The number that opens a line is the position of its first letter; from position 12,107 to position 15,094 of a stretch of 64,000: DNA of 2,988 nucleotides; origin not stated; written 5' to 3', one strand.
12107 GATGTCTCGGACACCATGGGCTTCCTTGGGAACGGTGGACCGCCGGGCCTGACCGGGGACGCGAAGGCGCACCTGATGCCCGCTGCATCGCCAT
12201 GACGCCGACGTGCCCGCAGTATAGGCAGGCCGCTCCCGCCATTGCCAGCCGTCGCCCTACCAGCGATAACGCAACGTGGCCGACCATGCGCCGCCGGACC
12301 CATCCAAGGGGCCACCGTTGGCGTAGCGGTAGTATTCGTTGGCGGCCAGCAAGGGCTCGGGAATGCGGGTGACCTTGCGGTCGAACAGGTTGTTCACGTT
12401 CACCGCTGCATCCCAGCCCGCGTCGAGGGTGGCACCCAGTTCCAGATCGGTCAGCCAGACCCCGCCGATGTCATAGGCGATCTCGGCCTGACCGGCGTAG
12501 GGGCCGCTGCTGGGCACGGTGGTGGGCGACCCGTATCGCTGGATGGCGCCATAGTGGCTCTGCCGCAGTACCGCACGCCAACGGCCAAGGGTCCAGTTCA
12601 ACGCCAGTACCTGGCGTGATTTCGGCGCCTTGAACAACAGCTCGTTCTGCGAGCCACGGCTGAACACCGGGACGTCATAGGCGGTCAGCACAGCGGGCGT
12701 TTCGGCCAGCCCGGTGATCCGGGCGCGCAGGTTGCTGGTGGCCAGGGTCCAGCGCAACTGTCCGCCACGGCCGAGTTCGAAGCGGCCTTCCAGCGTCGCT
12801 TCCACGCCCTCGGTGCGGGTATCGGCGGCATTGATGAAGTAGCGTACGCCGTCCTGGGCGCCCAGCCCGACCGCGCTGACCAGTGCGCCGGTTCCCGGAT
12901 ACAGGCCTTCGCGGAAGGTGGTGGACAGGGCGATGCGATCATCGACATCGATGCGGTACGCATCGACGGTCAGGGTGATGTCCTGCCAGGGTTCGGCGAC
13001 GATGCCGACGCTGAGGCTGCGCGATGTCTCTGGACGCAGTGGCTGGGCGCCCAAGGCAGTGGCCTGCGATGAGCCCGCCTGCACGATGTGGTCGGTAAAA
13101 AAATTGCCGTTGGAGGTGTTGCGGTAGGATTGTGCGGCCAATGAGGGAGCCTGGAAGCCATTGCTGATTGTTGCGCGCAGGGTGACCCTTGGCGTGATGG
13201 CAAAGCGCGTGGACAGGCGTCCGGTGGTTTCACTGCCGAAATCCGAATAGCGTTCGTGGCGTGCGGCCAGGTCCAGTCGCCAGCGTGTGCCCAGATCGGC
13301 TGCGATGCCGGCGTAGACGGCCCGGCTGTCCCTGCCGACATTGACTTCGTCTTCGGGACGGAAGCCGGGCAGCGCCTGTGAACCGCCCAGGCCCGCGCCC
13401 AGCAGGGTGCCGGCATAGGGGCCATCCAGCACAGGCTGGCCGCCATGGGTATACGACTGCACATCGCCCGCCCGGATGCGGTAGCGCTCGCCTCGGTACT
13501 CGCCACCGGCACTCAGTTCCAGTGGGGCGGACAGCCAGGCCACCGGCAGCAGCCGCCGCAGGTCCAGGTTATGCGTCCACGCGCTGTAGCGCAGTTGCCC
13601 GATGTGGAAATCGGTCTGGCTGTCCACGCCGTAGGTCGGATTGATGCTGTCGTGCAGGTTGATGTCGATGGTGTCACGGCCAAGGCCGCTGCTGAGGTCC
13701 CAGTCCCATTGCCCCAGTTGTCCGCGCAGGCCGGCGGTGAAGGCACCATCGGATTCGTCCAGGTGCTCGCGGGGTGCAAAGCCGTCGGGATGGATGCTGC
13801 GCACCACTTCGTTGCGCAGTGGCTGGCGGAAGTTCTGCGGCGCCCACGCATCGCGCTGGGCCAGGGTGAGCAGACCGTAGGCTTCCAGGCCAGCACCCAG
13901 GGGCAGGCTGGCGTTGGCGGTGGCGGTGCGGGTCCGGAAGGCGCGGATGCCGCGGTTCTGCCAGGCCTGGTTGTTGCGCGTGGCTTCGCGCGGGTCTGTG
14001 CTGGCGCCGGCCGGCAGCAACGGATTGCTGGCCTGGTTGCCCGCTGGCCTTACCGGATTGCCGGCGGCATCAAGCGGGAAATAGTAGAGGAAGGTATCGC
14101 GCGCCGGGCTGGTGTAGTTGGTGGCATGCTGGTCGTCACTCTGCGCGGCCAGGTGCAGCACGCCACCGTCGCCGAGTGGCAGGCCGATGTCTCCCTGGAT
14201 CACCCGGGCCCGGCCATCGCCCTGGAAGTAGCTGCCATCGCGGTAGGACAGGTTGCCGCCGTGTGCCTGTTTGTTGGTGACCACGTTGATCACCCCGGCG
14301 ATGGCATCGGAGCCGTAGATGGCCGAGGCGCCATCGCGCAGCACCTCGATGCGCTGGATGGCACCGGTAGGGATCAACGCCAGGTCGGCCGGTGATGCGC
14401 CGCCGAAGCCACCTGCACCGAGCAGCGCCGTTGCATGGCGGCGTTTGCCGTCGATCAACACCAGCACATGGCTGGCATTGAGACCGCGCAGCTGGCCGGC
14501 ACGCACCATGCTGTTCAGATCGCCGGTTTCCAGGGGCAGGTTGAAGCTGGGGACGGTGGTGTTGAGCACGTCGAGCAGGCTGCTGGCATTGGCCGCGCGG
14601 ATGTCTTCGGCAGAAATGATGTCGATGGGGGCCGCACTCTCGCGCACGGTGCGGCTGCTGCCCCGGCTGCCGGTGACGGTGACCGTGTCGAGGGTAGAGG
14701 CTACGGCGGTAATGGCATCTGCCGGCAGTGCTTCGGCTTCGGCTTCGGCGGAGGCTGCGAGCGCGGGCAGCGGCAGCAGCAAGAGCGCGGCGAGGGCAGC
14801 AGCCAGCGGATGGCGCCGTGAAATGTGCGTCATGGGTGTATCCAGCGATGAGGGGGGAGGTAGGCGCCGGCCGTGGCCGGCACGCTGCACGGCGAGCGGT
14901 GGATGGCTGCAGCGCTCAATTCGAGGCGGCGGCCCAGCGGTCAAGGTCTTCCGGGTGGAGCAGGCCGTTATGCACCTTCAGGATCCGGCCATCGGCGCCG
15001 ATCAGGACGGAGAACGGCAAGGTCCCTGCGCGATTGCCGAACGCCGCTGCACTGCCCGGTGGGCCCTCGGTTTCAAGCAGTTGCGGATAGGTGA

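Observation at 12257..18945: Six-gene periplasmic redox/TonB operon whose proteins appear stripped of sulfur amino acids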

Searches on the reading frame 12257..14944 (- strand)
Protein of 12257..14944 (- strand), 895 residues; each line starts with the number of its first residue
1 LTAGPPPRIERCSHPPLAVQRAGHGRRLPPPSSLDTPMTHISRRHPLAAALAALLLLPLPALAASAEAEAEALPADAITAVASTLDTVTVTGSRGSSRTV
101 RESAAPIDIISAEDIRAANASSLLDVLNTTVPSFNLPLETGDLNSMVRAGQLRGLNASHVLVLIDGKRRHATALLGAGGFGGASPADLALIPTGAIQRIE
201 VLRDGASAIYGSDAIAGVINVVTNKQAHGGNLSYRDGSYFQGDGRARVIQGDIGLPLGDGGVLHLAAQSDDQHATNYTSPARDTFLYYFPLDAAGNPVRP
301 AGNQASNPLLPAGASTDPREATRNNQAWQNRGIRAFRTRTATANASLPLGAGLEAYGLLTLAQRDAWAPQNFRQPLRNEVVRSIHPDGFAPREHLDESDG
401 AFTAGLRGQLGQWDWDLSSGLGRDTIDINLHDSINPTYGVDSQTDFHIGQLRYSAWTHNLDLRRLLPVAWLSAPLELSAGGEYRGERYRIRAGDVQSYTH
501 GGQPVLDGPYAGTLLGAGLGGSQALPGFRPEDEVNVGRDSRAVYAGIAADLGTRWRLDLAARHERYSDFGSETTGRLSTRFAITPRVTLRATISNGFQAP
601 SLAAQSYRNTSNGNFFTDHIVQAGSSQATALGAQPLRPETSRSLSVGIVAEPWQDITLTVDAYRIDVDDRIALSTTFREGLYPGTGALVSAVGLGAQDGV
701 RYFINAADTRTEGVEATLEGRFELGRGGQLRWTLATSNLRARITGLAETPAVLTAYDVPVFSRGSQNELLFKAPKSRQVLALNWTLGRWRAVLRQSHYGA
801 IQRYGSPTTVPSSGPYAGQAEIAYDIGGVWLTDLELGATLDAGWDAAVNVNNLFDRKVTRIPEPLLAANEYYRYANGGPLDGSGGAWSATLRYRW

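Call 3: search_protein_families(library=pfam, proteins=[window:12257-14944:-])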
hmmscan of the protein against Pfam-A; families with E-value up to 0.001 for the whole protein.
window:12257-14944:- (895 aa): 2 families
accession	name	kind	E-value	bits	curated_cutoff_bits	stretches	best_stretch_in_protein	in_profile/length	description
PF00593.30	TonB_dep_Rec_b-barrel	-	2e-34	120.7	27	1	381-853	42-436/436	TonB dependent receptor-like, beta-barrel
PF07715.20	Plug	-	6.4e-22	78.5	23.9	1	100-218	2-107/107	TonB-dependent Receptor Plug Domain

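Call 4: search_protein_families(library=ncbifam, proteins=[window:12257-14944:-])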
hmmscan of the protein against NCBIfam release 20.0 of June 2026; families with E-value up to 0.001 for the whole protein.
window:12257-14944:- (895 aa): 25 families
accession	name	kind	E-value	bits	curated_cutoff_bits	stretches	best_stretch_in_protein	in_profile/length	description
TIGR01779.1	TonB-B12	equivalog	1.4e-32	113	599.7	2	80-276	23-203/614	TonB-dependent vitamin B12 receptor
TIGR01785.1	TonB-hemin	subfamily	6.4e-29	100.9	316.85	2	85-225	1-130/677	TonB-dependent heme/hemoglobin receptor family protein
NF010010.0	PRK13483.1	equivalog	2.4e-27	95.2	927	2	71-228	22-167/660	ligand-gated channel protein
NF007478.2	PRK10064.1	equivalog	5.6e-27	94.3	745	2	71-226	19-160/663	catecholate siderophore receptor CirA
NF007926.1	PRK10641.1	equivalog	3.2e-26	92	836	1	80-238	22-168/617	TonB-dependent vitamin B12 receptor BtuB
NF010038.0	PRK13513.1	equivalog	2.8e-25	88.9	942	2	78-243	28-184/659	ligand-gated channel protein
TIGR01786.1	TonB-hemlactrns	subfamily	2.3e-23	82.5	323.75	2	570-857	435-685/719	TonB-dependent hemoglobin/transferrin/lactoferrin family receptor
NF010048.1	PRK13524.1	subfamily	3.1e-23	82.2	493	2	65-228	16-180/744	FepA family TonB-dependent siderophore receptor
NF010012.0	PRK13486.1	equivalog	2.5e-21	75.7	924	1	80-229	20-163/696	TonB-dependent receptor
TIGR01783.1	TonB-siderophor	subfamily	1.3e-20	73.6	223.5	2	107-228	6-112/649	TonB-dependent siderophore receptor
NF050067.1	TonBEntbctnRecCfrA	equivalog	8e-20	70.7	1200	1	78-240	19-174/698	TonB-dependent ferric enterobactin receptor CfrA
NF010051.0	PRK13528.1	subfamily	1.1e-18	66.9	583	2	97-228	44-176/727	FepA family TonB-dependent siderophore receptor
NF010011.0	PRK13484.1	equivalog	1.1e-18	66.8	1197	1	83-227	28-165/682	IreA family TonB-dependent siderophore receptor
TIGR04056.1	OMP_RagA_SusC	subfamily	2e-18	66.2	368.25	1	83-229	76-208/981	SusC/RagA family TonB-linked outer membrane protein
NF053590.1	TonB_dep_TOL0244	equivalog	1.6e-14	53.5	645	1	85-272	10-184/604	TOL_0244 family TonB-dependent receptor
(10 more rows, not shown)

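Call 11: find_homologous_proteins(query=window:12257-14833:-, max_evalue=1e-10)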
Query window:12257-14833:- (858 aa): 1909 proteins with E <= 1e-10 among 8000 candidates; the best 120 are listed.
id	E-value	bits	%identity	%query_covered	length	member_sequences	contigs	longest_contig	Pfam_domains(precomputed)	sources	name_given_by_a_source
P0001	0.0e+0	1847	96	100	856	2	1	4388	PF07715.21,PF00593.31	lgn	-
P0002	0.0e+0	1631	84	99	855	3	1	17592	PF07715.21,PF00593.31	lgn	-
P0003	0.0e+0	1558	81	100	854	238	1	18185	PF07715.21,PF00593.31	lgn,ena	-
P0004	0.0e+0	1461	78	95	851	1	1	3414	PF07715.21,PF00593.31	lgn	-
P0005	0.0e+0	1131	62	96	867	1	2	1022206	PF07715.21,PF00593.31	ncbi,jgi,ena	-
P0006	0.0e+0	1126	62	98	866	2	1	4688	PF07715.21,PF00593.31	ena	-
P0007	0.0e+0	1123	60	97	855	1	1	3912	PF07715.21,PF00593.31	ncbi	-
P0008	0.0e+0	1118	60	100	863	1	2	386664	PF07715.21,PF00593.31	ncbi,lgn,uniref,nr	ncbi:TonB-dependent receptor [Pseudoxanthomonas broegbernensis]|uniref:TonB-dependent receptor n=1 T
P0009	0.0e+0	1085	58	97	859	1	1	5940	PF07715.21,PF00593.31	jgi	jgi:iron complex outermembrane recepter protein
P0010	0.0e+0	1084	58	95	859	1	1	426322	PF07715.21,PF00593.31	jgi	jgi:iron complex outermembrane recepter protein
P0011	0.0e+0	1081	59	95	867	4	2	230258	PF07715.21,PF00593.31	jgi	-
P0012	0.0e+0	1077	58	96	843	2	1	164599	PF07715.21,PF00593.31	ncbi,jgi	ncbi:MAG TPA: TonB-dependent receptor [Steroidobacteraceae bacterium]|jgi:iron complex outermembrane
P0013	0.0e+0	1076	60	95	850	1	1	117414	PF07715.21,PF00593.31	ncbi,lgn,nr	ncbi:MAG: TonB-dependent receptor [Pseudoxanthomonas sp.]|nr:TonB-dependent receptor [Pseudoxanthomo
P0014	0.0e+0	1031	57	98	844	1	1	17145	PF07715.21,PF00593.31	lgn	-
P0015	1.0e-294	998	56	94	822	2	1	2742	PF07715.21,PF00593.31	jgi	jgi:iron complex outermembrane receptor protein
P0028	1.2e-270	919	52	98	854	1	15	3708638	PF07715.21,PF00593.31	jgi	jgi:iron complex outermembrane receptor protein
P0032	1.3e-266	905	53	94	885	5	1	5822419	PF07715.21,PF00593.31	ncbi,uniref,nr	ncbi:TonB-dependent siderophore receptor [Mitsuaria sp. 7]|uniref:TonB-dependent receptor plug domai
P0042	1.0e-256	873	50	97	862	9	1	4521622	PF07715.21,PF00593.31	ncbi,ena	-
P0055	1.2e-241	823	49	100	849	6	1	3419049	PF07715.21,PF00593.31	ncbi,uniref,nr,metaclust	ncbi:TonB-dependent receptor [Pseudoxanthomonas suwonensis 11-1]|uniref:TonB-dependent receptor n=1 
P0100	4.4e-198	679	43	95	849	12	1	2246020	PF07715.21,PF00593.31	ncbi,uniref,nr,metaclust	ncbi:TonB-dependent siderophore receptor [Novosphingobium sp. P6W]|uniref:TonB-dependent receptor pl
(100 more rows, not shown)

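Call 14: find_encoding_contigs(protein=P0032, flank=10000, max_places=2)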
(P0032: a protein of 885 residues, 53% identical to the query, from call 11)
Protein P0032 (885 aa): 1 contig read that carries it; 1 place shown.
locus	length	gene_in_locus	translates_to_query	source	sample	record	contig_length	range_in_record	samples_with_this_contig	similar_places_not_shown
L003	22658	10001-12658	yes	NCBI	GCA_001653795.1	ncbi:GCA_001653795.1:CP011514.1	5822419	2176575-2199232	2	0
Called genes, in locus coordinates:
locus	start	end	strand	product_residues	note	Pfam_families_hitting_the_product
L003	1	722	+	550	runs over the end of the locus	PF00496:SBP_bac_5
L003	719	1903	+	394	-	PF19300:BPD_transp_1_N, PF00528:BPD_transp_1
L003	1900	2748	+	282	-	PF00528:BPD_transp_1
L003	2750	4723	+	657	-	PF13481:AAA_25 (faint), PF03193:RsgA_GTPase (faint), PF00005:ABC_tran, PF05729:NACHT (faint), PF08352:oligo_HPY, PF00005:ABC_tran, PF13191:AAA_16 (weak), PF02463:SMC_N, +4 more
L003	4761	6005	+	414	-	PF00441:Acyl-CoA_dh_1, PF08028:Acyl-CoA_dh_2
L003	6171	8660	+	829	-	PF07715:Plug, PF00593:TonB_dep_Rec_b-barrel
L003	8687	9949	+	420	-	PF03583:LIP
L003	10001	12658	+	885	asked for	PF07715:Plug, PF00593:TonB_dep_Rec_b-barrel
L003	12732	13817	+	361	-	PF00296:Bac_luciferase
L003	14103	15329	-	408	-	PF00296:Bac_luciferase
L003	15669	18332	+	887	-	PF07715:Plug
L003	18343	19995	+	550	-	PF00496:SBP_bac_5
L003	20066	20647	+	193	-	PF02525:Flavodoxin_2, PF03358:FMN_red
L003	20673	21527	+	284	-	PF00596:Aldolase_II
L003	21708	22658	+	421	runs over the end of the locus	PF00158:Sigma54_activat, PF14532:Sigma54_activ_2, PF07728:AAA_5 (faint), PF25601:AAA_lid_14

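Call 15: find_encoding_contigs(protein=P0028, flank=10000, max_places=2)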
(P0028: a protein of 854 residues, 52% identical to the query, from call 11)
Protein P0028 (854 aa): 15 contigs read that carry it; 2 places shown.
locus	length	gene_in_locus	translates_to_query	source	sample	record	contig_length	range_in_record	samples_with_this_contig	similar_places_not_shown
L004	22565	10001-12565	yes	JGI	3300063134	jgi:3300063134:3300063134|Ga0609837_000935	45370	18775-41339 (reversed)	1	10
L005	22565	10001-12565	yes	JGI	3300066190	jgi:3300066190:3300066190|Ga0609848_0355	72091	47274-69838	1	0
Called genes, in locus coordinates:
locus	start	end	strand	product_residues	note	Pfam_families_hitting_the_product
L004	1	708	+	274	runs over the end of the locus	PF03705:CheR_N, PF01739:CheR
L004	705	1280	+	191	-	PF01339:CheB_methylest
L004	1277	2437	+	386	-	PF00072:Response_reg, PF00512:HisKA, PF02518:HATPase_c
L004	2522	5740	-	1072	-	PF18883:AC_1, PF03797:Autotransporter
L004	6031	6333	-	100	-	PF20349:DUF6644 (weak)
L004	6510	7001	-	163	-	PF20349:DUF6644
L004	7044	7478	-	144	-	PF19649:DUF6152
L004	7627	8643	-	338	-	PF00126:HTH_1, PF03466:LysR_substrate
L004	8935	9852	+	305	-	-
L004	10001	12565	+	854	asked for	PF07715:Plug, PF00593:TonB_dep_Rec_b-barrel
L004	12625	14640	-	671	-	PF07715:Plug, PF00593:TonB_dep_Rec_b-barrel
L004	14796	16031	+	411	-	-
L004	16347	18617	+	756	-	PF07715:Plug, PF00593:TonB_dep_Rec_b-barrel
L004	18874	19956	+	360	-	PF00724:Oxidored_FMN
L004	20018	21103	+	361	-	PF13379:NMT1_2, PF09084:NMT1, PF12974:Phosphonate-bd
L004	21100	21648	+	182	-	PF20349:DUF6644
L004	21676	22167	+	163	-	PF20349:DUF6644 (weak)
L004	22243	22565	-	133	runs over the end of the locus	PF19649:DUF6152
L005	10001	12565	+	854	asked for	PF07715:Plug, PF00593:TonB_dep_Rec_b-barrel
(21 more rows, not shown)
